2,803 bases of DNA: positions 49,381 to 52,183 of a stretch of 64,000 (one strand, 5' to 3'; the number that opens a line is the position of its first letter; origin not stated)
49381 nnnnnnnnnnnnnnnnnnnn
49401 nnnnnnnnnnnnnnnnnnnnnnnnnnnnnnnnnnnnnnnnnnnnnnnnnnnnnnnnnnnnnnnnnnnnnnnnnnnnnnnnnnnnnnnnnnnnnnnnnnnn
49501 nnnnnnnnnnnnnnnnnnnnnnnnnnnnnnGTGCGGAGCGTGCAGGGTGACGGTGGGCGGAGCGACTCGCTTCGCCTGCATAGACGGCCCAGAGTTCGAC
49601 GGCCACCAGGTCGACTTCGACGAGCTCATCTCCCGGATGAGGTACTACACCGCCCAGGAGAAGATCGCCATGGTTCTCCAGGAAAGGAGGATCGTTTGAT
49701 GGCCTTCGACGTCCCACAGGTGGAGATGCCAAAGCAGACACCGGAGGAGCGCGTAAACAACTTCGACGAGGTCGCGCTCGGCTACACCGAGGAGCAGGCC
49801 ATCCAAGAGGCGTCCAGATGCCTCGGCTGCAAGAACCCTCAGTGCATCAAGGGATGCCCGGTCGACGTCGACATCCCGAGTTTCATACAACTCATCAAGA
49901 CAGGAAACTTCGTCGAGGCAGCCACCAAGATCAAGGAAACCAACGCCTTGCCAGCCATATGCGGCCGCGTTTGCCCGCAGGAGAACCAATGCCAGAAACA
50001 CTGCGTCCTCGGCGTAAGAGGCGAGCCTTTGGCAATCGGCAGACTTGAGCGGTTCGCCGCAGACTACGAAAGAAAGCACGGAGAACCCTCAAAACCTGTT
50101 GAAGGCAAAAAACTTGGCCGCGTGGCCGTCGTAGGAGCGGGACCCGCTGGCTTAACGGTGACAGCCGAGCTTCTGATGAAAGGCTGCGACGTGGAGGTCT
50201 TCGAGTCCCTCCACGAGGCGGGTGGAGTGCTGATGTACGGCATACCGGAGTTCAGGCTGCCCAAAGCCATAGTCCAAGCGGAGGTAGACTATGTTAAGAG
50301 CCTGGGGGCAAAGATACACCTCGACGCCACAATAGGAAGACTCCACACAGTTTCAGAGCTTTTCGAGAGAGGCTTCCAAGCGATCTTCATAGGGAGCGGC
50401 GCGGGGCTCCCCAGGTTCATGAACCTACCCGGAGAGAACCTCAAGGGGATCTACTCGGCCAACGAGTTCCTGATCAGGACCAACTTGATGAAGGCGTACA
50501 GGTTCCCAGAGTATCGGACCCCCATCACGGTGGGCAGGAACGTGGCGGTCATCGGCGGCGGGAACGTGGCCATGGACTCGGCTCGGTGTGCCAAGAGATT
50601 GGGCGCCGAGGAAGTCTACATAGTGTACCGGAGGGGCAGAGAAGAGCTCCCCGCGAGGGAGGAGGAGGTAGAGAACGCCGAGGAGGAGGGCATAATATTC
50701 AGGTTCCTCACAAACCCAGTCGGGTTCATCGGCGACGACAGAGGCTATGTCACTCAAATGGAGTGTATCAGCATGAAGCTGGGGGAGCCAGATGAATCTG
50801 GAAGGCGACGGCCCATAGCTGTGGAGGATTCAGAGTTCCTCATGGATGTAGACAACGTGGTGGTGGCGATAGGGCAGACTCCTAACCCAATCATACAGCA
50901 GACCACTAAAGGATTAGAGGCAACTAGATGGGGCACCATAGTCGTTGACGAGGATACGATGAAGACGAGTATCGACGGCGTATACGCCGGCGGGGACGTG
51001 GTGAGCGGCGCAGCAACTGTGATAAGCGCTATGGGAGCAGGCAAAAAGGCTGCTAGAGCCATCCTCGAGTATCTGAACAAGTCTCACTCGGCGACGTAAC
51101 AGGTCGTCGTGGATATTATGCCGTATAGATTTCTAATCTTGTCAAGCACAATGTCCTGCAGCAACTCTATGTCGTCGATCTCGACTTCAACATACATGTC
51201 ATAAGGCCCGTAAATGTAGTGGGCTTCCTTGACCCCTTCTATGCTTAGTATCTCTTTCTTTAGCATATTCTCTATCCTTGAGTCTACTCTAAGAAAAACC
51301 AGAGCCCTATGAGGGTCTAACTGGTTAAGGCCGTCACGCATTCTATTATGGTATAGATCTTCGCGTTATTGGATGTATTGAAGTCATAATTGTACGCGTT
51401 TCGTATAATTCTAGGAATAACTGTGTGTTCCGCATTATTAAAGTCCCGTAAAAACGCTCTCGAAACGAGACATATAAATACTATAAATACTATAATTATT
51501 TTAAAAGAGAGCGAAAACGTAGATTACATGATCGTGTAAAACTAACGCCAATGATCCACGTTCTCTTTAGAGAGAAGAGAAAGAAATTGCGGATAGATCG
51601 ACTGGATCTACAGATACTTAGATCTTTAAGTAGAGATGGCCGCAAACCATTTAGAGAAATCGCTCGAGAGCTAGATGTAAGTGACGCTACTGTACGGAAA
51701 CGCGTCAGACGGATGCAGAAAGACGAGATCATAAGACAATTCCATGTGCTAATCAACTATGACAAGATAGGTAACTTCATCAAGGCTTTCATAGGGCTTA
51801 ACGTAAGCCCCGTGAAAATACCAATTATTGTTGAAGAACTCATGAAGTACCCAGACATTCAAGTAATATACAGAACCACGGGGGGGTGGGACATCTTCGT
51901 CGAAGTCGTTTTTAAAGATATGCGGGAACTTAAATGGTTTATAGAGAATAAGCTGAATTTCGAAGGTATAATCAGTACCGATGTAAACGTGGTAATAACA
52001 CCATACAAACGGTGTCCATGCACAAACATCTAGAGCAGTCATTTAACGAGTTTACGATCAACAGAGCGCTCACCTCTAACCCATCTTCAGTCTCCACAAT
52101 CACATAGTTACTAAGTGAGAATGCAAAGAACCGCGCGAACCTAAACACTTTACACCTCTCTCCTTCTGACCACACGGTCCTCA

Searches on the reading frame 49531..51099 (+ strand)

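Call 71: search_protein_families(library=pfam, proteins=[window:49531-51099:+], max_evalue=0.001)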
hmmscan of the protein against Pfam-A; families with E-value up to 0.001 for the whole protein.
window:49531-51099:+ (522 aa): 6 families
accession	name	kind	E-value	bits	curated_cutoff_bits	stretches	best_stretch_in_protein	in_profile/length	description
PF14691.11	Fer4_20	-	4.9e-45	152.4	25.8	1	74-184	1-112/113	Dihydroprymidine dehydrogenase domain II, 4Fe-4S cluster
PF07992.20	Pyr_redox_2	-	5.9e-35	121.5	26.1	1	197-504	2-291/291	Pyridine nucleotide-disulphide oxidoreductase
PF00070.33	Pyr_redox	-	4.2e-10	40.4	22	1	337-410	1-77/82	Pyridine nucleotide-disulphide oxidoreductase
PF13738.12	Pyr_redox_3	-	1.9e-09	37.6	30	1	334-488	163-305/305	Pyridine nucleotide-disulphide oxidoreductase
PF13450.12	NAD_binding_8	-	4.2e-06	27.4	21.9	1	200-233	1-34/68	NAD(P)-binding Rossmann-like domain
PF01262.27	AlaDh_PNT_C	-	2.9e-05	24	23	0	337-365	30-57/214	Alanine dehydrogenase/PNT, C-terminal domain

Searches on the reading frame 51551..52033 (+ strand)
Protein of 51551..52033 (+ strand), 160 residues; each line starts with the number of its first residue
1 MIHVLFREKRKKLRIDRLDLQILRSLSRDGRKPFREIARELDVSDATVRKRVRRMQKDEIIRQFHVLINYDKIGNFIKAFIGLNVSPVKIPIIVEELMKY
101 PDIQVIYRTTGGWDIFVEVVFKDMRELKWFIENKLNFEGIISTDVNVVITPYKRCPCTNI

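Call 71: search_protein_families(library=pfam, proteins=[window:51551-52033:+], max_evalue=0.001)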
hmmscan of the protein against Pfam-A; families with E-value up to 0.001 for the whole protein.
window:51551-52033:+ (160 aa): 13 families
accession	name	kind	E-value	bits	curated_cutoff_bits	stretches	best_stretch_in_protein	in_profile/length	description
PF13404.12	HTH_AsnC-type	-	1.1e-13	51.2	27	1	15-56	1-42/42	AsnC-type helix-turn-helix domain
PF13412.12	HTH_24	-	5.5e-13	48.7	21.9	1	16-62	2-48/48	Winged helix-turn-helix DNA-binding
PF01037.27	AsnC_trans_reg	-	5.6e-12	45.8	25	1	82-149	2-71/73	Lrp/AsnC ligand binding domain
PF22451.2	NirdL-like_HTH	-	8.6e-07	28.9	27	1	32-62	17-47/47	Siroheme decarboxylase NirDL-like HTH domain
PF01047.28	MarR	-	7.3e-05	23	24.6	1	20-62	6-48/59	MarR family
PF12802.13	MarR_2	-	0.00014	22.3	27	1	16-62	4-51/61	MarR family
PF08281.18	Sigma70_r4_2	-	0.00018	21.5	25.7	1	28-54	23-49/54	Sigma-70, region 4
PF12840.13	HTH_20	-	0.00033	21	27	1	20-62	7-49/51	Helix-turn-helix domain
PF24034.1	DUF7343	-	0.00033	20.9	27.6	1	22-65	8-52/62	Domain of unknown function (DUF7343)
PF09339.16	HTH_IclR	-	0.00065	19.9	22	0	20-63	6-50/52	IclR helix-turn-helix domain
PF13384.12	HTH_23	-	0.00074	19.7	24.6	0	21-57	9-43/50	Homeodomain-like domain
PF01022.26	HTH_5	-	0.00076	19.7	22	0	20-61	5-45/47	Bacterial regulatory protein, arsR family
PF08279.18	HTH_11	-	0.00087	19.6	25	0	21-58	4-42/55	HTH domain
